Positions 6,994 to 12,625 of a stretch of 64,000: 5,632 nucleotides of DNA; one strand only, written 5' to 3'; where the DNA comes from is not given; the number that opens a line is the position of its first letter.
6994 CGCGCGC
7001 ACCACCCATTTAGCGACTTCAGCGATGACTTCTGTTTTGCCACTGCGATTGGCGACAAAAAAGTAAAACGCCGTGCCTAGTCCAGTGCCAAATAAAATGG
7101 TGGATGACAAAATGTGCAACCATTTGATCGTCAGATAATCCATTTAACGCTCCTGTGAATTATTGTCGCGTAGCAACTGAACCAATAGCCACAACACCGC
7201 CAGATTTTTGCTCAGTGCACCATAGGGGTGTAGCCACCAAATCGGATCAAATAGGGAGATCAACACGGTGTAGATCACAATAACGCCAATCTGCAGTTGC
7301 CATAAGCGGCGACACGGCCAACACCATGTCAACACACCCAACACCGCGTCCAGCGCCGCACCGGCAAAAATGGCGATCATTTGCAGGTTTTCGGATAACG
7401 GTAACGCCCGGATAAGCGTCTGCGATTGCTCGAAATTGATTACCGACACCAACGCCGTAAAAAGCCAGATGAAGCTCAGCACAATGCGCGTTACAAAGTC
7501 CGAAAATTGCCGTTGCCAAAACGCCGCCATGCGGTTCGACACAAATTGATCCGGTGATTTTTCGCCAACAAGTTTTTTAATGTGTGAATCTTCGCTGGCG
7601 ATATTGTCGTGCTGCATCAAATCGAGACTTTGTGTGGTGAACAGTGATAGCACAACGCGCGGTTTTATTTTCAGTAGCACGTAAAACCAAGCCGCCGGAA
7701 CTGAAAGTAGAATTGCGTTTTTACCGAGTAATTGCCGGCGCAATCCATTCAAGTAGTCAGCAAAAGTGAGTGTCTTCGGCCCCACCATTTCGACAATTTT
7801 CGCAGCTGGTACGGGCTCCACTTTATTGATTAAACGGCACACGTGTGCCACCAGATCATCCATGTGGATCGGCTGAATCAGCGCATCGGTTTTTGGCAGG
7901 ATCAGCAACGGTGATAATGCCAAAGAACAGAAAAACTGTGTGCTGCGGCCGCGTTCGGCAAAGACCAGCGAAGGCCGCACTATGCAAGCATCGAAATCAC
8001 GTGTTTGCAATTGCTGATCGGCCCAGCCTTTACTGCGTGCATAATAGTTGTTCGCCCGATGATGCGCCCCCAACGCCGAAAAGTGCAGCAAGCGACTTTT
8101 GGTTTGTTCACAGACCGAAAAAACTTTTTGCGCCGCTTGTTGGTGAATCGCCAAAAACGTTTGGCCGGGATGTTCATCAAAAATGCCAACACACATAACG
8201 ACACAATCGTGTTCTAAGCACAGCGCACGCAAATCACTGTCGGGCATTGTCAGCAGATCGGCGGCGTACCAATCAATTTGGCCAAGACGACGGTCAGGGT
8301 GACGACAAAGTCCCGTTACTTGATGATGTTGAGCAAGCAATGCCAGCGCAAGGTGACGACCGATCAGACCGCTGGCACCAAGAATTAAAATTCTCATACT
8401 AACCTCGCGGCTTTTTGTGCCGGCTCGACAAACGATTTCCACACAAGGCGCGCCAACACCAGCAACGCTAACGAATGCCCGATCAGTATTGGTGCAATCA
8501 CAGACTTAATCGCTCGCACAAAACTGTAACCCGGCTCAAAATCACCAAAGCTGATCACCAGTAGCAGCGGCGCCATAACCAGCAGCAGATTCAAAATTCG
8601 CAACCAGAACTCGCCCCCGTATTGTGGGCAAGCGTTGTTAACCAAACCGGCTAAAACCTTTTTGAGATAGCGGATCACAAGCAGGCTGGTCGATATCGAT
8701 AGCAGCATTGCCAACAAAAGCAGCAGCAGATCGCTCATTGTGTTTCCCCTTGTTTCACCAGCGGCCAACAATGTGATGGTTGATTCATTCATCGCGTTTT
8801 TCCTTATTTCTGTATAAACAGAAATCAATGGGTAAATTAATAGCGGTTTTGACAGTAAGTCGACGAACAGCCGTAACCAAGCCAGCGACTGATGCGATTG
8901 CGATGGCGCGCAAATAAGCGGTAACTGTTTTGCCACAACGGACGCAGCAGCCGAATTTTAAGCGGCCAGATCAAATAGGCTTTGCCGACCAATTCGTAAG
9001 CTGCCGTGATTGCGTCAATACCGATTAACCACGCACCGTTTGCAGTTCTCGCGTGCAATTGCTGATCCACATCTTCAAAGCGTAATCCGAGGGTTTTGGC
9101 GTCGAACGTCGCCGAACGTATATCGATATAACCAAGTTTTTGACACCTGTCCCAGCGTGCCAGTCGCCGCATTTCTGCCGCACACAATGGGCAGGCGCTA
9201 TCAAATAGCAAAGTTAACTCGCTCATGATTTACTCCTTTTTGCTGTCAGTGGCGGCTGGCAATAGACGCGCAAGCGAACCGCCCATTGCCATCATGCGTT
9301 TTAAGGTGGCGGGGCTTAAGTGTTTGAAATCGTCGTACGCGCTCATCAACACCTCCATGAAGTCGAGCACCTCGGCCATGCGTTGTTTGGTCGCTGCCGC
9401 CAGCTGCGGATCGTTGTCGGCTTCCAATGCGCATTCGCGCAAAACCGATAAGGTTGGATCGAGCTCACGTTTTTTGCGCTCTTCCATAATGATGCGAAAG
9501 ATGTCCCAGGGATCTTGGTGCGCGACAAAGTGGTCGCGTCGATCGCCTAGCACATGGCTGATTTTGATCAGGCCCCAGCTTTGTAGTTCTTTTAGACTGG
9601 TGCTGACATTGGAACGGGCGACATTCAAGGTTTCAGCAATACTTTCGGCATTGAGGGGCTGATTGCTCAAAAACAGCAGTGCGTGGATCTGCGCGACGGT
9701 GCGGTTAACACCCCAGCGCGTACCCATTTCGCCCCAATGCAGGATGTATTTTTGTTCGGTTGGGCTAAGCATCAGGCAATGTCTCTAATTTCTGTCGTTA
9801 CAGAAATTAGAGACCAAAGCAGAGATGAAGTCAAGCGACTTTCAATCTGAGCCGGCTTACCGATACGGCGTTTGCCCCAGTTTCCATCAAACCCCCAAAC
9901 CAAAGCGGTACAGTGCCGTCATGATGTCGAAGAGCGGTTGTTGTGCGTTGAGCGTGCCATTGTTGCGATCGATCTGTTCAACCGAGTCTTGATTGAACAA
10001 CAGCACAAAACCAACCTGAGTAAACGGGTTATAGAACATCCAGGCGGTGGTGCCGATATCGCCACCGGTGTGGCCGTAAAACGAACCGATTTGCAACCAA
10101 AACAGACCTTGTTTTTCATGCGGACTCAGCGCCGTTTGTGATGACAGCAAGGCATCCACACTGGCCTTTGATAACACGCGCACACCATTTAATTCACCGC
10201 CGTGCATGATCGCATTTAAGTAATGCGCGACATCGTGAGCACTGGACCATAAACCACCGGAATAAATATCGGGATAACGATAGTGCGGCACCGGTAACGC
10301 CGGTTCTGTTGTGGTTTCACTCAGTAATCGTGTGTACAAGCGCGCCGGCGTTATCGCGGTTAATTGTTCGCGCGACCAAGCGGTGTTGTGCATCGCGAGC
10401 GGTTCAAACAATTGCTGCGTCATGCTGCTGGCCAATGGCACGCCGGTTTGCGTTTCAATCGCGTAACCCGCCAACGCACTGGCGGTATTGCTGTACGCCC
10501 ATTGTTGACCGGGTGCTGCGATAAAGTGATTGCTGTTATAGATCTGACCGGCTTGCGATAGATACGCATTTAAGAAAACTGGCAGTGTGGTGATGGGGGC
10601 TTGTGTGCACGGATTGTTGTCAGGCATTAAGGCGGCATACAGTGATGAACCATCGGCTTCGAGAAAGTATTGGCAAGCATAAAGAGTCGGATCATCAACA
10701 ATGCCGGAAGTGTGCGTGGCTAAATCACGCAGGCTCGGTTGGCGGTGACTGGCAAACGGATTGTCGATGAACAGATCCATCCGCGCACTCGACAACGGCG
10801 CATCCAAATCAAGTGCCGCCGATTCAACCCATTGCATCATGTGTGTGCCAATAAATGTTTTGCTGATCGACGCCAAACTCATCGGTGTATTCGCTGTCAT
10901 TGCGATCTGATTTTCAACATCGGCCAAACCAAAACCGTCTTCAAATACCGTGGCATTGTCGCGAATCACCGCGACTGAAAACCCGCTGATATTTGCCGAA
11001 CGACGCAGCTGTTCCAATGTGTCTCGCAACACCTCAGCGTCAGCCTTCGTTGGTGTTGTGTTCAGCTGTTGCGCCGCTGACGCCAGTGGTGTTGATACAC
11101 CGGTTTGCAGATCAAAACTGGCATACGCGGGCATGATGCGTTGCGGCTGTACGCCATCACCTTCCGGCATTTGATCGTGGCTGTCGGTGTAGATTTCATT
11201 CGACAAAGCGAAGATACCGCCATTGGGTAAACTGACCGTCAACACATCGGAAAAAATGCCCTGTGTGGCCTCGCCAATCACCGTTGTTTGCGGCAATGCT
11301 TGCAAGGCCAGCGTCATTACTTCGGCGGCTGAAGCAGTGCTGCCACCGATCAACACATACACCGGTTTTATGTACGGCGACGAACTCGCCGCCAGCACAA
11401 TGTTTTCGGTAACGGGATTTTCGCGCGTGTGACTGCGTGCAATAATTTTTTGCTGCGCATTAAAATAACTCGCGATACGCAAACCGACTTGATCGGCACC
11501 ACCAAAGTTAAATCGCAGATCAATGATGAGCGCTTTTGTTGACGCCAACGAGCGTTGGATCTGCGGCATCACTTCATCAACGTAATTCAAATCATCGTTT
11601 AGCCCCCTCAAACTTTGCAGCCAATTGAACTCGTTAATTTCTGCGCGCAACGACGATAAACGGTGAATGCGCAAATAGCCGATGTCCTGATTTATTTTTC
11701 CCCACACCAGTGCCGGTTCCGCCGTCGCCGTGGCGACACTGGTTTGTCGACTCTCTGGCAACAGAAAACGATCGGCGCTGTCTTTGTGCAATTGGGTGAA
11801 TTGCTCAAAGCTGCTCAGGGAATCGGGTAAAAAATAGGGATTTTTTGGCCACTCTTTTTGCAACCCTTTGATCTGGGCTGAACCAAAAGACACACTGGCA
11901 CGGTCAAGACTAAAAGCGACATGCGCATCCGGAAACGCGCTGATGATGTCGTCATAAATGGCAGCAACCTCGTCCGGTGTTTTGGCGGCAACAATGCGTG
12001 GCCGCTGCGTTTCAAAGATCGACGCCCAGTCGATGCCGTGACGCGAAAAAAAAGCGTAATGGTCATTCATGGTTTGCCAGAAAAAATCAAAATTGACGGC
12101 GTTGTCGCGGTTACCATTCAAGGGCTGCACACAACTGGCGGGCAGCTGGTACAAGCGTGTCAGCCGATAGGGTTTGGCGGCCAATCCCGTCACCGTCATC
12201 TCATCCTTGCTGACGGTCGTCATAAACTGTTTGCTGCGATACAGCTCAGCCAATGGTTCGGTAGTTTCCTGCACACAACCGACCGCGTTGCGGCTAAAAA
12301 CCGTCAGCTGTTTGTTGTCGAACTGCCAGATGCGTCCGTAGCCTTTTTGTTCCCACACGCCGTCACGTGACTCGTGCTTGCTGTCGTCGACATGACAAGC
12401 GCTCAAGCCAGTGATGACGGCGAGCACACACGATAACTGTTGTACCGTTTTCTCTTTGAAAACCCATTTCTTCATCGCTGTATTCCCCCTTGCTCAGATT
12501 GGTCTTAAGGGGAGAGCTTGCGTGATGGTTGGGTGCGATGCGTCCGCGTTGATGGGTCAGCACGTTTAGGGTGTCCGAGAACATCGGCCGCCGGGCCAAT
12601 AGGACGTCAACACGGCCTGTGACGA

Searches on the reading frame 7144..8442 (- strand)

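Call 76: search_protein_families(library=pfam, proteins=[window:7144-8442:-], max_evalue=0.00001)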
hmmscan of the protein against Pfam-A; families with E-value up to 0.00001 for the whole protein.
window:7144-8442:- (432 aa): 4 families
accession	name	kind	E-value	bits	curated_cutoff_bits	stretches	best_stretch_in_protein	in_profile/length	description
PF13781.11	DoxX_3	-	3e-18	66.7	25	1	323-420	1-101/102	DoxX-like family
PF13460.12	NAD_binding_10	-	1.7e-12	48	27.2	1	22-161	1-147/184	NAD(P)H-binding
PF01370.27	Epimerase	-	8.9e-12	45.4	20.9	1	18-214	1-234/240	NAD dependent epimerase/dehydratase family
PF04321.23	RmlD_sub_bind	-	2.5e-06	27.2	27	0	16-208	1-200/287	RmlD substrate binding domain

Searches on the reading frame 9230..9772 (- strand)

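Call 105: search_protein_families(library=pfam, proteins=[window:9230-9772:-], max_evalue=0.0001)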
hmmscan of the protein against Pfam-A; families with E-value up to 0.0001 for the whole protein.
window:9230-9772:- (180 aa): 5 families
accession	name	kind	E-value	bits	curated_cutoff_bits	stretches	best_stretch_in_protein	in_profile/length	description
PF12802.13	MarR_2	-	1.5e-09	38.3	27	1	23-79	4-60/61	MarR family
PF01022.26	HTH_5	-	8e-06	26.1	22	1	31-70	7-46/47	Bacterial regulatory protein, arsR family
PF01978.25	TrmB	-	8.9e-06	25.9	25.6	1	35-73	18-56/68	Sugar-specific transcriptional regulator TrmB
PF01047.28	MarR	-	1.2e-05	25.5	24.6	1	25-79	2-57/59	MarR family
PF08279.18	HTH_11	-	5.2e-05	23.5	25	1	27-71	3-46/55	HTH domain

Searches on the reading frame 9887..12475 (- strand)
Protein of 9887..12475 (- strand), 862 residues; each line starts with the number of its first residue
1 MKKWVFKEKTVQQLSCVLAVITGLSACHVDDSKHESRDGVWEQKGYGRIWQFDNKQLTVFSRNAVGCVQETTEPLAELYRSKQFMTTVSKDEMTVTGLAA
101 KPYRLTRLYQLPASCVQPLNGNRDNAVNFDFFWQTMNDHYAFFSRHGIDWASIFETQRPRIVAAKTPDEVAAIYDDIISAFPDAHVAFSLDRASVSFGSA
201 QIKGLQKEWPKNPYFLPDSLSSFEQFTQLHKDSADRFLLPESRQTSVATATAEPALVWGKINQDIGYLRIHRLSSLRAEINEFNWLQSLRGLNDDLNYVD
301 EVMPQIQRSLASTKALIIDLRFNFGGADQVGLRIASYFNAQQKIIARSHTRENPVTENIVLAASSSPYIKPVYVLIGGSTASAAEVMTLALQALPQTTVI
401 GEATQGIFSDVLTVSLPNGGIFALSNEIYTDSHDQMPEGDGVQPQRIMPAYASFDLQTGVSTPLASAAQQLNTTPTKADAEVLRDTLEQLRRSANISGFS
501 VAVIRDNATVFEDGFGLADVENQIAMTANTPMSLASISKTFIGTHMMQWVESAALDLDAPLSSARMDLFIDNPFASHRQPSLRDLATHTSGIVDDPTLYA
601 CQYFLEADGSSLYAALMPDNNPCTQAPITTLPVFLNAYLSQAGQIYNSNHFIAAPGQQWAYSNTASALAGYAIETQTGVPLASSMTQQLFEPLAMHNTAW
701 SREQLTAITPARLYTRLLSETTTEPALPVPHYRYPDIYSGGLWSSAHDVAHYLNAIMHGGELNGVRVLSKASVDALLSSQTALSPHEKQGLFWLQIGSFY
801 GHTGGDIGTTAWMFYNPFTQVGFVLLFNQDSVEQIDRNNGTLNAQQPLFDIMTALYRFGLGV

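Call 76: search_protein_families(library=pfam, proteins=[window:9887-12475:-], max_evalue=0.00001)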
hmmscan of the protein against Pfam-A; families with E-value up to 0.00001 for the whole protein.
window:9887-12475:- (862 aa): 3 families
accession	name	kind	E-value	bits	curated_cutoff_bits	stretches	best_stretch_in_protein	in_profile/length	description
PF00144.29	Beta-lactamase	-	1.4e-49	169.5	27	1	483-842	1-323/329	Beta-lactamase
PF03572.23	Peptidase_S41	-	1.1e-24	87.3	24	1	264-445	1-162/165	Peptidase family S41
PF14684.11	Tricorn_C1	-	1.9e-09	37.8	24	1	125-172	5-52/59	Tricorn protease C1 domain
